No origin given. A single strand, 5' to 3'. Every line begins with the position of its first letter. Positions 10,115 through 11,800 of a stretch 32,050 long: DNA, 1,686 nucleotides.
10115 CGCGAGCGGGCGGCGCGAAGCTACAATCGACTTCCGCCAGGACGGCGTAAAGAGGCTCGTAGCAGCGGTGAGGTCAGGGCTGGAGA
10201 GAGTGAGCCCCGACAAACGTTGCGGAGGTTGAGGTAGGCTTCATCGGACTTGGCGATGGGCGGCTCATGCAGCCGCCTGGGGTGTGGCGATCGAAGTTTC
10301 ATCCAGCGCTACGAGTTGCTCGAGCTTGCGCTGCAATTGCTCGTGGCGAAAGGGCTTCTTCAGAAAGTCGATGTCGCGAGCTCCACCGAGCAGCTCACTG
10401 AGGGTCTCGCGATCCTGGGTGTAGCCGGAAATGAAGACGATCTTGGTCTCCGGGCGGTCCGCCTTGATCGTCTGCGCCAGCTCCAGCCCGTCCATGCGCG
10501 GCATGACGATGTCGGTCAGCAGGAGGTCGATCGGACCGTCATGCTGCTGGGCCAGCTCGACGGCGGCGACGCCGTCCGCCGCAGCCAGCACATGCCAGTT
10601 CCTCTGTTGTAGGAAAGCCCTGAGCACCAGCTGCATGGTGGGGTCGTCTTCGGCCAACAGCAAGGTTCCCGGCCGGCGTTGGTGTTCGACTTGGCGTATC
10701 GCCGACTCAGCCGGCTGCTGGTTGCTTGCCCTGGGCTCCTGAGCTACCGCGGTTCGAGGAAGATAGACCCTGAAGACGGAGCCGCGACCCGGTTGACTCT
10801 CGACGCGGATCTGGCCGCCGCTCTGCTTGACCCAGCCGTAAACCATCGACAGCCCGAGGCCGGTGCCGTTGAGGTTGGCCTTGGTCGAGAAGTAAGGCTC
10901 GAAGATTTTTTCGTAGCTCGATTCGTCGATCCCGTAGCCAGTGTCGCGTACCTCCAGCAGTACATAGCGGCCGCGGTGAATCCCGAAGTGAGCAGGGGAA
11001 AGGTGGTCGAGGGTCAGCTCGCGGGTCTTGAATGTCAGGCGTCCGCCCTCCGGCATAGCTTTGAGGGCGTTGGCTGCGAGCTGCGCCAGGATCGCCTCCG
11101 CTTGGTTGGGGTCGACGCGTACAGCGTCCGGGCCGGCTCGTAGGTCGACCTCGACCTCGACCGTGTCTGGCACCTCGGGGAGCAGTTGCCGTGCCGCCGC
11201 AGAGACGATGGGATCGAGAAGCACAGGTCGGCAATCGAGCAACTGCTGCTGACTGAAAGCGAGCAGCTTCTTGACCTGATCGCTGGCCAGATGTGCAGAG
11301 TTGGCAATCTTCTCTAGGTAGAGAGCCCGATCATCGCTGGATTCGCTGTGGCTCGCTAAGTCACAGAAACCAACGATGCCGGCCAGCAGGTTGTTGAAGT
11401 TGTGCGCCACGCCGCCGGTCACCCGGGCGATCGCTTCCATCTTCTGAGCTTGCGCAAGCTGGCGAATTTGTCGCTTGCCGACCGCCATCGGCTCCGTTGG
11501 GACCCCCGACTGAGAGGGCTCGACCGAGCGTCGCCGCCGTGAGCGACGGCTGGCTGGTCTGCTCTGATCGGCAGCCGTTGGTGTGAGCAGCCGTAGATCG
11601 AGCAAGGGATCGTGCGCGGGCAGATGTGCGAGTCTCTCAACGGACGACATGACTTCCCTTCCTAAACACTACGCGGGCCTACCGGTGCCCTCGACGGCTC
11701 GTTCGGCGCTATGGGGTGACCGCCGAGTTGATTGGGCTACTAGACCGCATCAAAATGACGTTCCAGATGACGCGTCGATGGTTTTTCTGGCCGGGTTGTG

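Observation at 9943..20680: Phased CGTCAT direct repeats (Pho-box-like) recur in five intergenic regions and may tie the regulators, kinases, 141-aa gene and S8 protease into one regulon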

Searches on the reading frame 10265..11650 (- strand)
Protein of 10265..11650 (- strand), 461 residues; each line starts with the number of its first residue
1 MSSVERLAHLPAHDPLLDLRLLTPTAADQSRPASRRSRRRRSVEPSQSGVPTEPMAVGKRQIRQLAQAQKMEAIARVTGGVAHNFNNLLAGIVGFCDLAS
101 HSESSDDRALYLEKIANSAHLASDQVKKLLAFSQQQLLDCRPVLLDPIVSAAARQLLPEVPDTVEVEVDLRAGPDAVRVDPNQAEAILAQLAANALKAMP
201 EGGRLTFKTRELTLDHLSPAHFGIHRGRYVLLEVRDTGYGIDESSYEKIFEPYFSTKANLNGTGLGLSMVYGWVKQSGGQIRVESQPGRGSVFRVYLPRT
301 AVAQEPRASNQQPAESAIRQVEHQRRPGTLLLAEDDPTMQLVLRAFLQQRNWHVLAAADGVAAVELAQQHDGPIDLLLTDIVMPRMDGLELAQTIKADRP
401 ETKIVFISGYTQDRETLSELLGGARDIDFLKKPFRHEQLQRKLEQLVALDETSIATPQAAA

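Call 4: search_protein_families(library=pfam, proteins=[window:10265-11650:-])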
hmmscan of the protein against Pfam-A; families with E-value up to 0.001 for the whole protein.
window:10265-11650:- (461 aa): 3 families
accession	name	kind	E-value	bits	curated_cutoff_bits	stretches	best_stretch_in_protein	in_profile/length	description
PF00072.30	Response_reg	-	8.4e-23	81.1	30.2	1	331-443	2-110/111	Response regulator receiver domain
PF02518.31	HATPase_c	-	4.3e-20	72.7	26.4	1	180-300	2-110/111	Histidine kinase-, DNA gyrase B-, and HSP90-like ATPase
PF00512.31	HisKA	-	7.1e-07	29.6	26.9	1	76-135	4-63/66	His Kinase A (phospho-acceptor) domain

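Call 30: search_protein_families(library=ncbifam, proteins=[window:10265-11650:-], max_evalue=0.00001)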
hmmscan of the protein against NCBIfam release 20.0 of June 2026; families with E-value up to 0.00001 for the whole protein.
window:10265-11650:- (461 aa): 111 families (the best 25 are shown)
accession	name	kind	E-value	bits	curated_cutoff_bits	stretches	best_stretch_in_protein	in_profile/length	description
NF046020.1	HisKinCckABruc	equivalog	2.3e-87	293.7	1000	1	63-445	469-865/868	cell cycle histidine kinase CckA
NF010076.0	PRK13557.1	subfamily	5.1e-77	259.5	631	1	64-447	153-533/540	histidine kinase famiy protein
NF046026.1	HisKinCckACaul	equivalog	1.6e-76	257.9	1000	1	63-444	291-673/678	cell cycle histidine kinase CckA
NF010411.0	PRK13837.1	equivalog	1.2e-62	212.1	647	1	63-449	439-814/828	two-component system VirA-like sensor kinase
NF052574.1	HisKinEspCMyxo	equivalog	1.3e-43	149.3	1200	1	64-444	407-780/785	serine histidine kinase EspC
NF008468.0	PRK11360.1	equivalog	1.4e-39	136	646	1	59-303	381-612/616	two-component system sensor histidine kinase AtoS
NF007688.0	PRK10364.1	equivalog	3.3e-34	118.4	479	1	64-306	230-458/460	two-component system sensor histidine kinase ZraS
NF052573.1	HisKinEspAMyxo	equivalog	8e-33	113.4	1400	1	189-421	509-726/755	serine histidine kinase EspA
TIGR02956.1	TMAO_torS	equivalog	3e-30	105.1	676.5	1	174-449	570-822/967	TMAO reductase system sensor histidine kinase/response regulator TorS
NF041947.1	LuxQ_Vibrio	equivalog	9.2e-30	103.2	1200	1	82-444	480-836/843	quorum-sensing autoinducer 2 sensor kinase/phosphatase LuxQ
NF047466.1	hybrid_RR_LvrB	exception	3.1e-29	102.3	500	1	63-299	141-376/377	hybrid histidine kinase/response regulator LvrB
NF008302.0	PRK11091.1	equivalog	1.2e-27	96.5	838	1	78-454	287-650/779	aerobic respiration two-component sensor histidine kinase ArcB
NF008318.0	PRK11107.1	equivalog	2.7e-25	88.6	890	2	81-299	300-518/920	two-component sensor histidine kinase BarA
NF008099.0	PRK10841.1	equivalog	2.8e-25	88.2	920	2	79-311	475-702/949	two-component system sensor histidine kinase RcsC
NF041945.1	LuxN_Vibrio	equivalog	5.1e-25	87.7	1550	1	231-421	614-814/839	quorum-sensing autoinducer 1 sensor kinase/phosphatase LuxN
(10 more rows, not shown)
